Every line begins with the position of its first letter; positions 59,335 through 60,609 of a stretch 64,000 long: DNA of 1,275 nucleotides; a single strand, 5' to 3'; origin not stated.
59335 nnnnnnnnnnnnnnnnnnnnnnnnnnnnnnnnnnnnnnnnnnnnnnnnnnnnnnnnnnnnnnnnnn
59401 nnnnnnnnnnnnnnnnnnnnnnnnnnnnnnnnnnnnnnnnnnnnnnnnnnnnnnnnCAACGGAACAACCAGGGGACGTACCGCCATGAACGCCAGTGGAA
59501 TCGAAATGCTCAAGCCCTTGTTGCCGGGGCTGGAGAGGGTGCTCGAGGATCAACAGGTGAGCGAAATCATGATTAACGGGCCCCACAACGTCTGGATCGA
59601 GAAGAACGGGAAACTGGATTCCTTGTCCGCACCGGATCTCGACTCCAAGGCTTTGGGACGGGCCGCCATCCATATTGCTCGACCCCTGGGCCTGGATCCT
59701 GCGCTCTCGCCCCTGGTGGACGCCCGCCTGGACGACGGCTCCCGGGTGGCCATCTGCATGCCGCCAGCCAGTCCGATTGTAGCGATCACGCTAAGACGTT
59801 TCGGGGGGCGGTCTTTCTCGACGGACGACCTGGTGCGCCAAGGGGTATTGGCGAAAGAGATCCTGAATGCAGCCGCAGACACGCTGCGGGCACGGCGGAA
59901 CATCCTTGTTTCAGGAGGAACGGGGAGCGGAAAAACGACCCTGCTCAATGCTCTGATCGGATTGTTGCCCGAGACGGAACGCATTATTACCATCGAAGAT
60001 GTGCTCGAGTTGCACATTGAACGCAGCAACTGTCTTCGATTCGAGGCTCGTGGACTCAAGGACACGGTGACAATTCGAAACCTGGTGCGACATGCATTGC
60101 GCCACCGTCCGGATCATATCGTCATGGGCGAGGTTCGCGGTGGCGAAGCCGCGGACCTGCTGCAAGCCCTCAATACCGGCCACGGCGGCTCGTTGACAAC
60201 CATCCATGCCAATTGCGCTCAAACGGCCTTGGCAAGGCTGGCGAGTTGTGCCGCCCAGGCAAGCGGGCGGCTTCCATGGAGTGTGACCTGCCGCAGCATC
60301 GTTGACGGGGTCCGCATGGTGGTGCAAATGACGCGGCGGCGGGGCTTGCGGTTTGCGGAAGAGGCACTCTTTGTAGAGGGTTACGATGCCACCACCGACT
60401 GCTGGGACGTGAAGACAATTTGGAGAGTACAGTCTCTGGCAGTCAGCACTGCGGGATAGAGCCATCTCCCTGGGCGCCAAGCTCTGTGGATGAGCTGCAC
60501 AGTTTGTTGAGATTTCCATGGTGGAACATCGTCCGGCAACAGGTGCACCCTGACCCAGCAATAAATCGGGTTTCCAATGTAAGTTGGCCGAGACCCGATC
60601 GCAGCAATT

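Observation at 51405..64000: Lower-GC VirB/Trb type IV secretion operon with non-canonical gene order, no relaxase or coupling protein, followed by a giant Ig-repeat surface protein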

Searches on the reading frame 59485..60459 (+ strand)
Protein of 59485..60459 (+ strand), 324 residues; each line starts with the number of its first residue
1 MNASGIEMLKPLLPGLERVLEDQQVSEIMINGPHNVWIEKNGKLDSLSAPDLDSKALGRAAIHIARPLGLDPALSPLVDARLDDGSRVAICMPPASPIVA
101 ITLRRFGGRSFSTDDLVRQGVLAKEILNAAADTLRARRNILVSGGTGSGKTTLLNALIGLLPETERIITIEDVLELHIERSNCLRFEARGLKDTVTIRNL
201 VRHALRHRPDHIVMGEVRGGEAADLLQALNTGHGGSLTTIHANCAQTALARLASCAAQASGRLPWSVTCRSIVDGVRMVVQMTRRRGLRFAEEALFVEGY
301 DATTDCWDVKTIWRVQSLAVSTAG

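Call 3: search_protein_families(library=pfam, proteins=[window:59485-60459:+], max_evalue=0.01)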
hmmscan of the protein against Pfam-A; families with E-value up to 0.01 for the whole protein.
window:59485-60459:+ (324 aa): 11 families
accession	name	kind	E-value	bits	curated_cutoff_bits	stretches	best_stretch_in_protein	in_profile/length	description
PF00437.27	T2SSE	-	7.8e-45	153.5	24.9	1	16-280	8-273/370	Type II/IV secretion system protein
PF00005.33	ABC_tran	-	5.1e-05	24.3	25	1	133-172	7-48/137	ABC transporter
PF13555.12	AAA_29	-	7e-05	22.9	27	1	137-161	22-46/61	P-loop containing region of AAA domain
PF13401.12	AAA_22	-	7.4e-05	23.5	27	1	136-229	4-75/130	AAA domain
PF13245.12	AAA_19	-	0.00011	22.8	25.1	1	129-176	3-47/134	AAA domain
PF13191.12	AAA_16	-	0.00022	22.2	32.6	1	127-184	12-64/167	AAA ATPase domain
PF20720.3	nSTAND3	-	0.00033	20.8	27.2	1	126-173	6-54/155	Novel STAND NTPase 3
PF01580.24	FtsK_SpoIIIE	-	0.00037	20.5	24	1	136-158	38-60/221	FtsK/SpoIIIE family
PF01078.27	Mg_chelatase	-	0.0024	17.7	20.3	1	136-170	21-55/207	Magnesium chelatase, subunit ChlI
PF25199.1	nSTAND_NTPase5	-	0.0043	17.3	34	0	125-157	27-61/145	Novel STAND NTPase 5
PF02492.25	cobW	-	0.0051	16.9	20.7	1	140-179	3-43/180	CobW/HypB/UreG, nucleotide-binding domain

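Call 7: search_protein_families(library=ncbifam, proteins=[window:59485-60459:+], max_evalue=0.01)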
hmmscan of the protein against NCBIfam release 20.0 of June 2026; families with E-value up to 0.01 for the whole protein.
window:59485-60459:+ (324 aa): 32 families (the best 25 are shown)
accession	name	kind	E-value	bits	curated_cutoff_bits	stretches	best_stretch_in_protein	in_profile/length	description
TIGR02788.1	VirB11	equivalog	6.6e-62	209.3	249.95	2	133-296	140-308/308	P-type DNA transfer ATPase VirB11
TIGR03819.1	heli_sec_ATPase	hypoth_equivalog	9.8e-62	209.1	373.15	1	16-286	55-329/340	TadA family conjugal transfer-associated ATPase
TIGR02782.1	TrbB_P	equivalog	1.9e-57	194.8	304.55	1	15-302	13-298/303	P-type conjugative transfer ATPase TrbB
NF010469.0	PRK13894.1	subfamily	5.7e-49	167.2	508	1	14-302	25-312/320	conjugal transfer ATPase TrbB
NF010475.0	PRK13900.1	equivalog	5.1e-48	163.8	389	2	131-297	154-325/333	type IV secretion system ATPase VirB11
NF010407.0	PRK13833.1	subfamily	3.9e-43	148.1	499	1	19-303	25-306/323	conjugal transfer protein TrbB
NF010425.0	PRK13851.1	equivalog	1.5e-34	119.4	461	2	133-255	158-283/344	type IV secretion system protein VirB11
NF058587.1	archaellum_moto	equivalog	6.1e-33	114.4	550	1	16-254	150-395/527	archaellum flagellar ATPase motor FlaI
NF053672.1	bindosome_BasE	exception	2.1e-22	79.6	1000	1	75-252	206-388/512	bindosome assembly system ATPase subunit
TIGR01420.1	pilT_fam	subfamily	2.2e-21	76.5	319.1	1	137-255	122-242/343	PilT/PilU family type 4a pilus ATPase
NF041000.1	ATPase_ComGA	equivalog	1.8e-20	73.1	300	1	131-256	121-246/267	competence type IV pilus ATPase ComGA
TIGR02533.1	type_II_gspE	equivalog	1.7e-17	63.3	630.25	1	136-253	242-357/486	type II secretion system ATPase GspE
NF007755.0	PRK10436.1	equivalog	4.4e-16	58.6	617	1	124-254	205-334/465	type II secretion system protein GspE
NF053534.1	T4PilAsmATPsTfpB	equivalog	3.2e-14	52.2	850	1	139-255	338-452/584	type IV pilus assembly ATPase TfpB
TIGR02538.1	type_IV_pilB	equivalog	6.2e-14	51.5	675.65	1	140-254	319-431/564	type IV-A pilus assembly ATPase PilB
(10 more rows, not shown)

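Call 11: find_encoding_contigs(protein=window:59485-60459:+, flank=10000, max_places=6)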
Protein window:59485-60459:+ (324 aa): 2 contigs read that carry it; 2 places shown.
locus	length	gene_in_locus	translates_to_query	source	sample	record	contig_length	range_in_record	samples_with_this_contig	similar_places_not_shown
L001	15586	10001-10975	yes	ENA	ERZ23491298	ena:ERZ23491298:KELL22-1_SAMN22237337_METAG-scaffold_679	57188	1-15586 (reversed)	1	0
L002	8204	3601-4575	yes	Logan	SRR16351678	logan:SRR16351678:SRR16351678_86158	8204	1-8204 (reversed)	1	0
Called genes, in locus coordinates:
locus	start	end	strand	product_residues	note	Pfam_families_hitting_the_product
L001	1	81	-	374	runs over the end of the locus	PF15892:BNR_4 (faint), PF02012:BNR (faint), PF13088:BNR_2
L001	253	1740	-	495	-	PF00270:DEAD, PF04851:ResIII, PF00271:Helicase_C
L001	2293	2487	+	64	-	PF04956:TrbC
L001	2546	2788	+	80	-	PF05101:VirB3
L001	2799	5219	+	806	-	PF01935:DUF87 (weak), PF12846:AAA_10 (faint), PF19044:P-loop_TraG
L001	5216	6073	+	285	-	PF03524:CagX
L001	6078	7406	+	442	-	PF03743:TrbI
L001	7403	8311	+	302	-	-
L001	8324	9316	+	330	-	PF04610:TrbL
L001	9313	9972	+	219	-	PF04335:VirB8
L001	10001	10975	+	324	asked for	PF00437:T2SSE, PF27713:UCP018868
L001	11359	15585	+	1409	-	?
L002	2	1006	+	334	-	?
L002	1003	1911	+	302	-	-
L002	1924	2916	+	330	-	PF04610:TrbL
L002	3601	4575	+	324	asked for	PF00437:T2SSE, PF27713:UCP018868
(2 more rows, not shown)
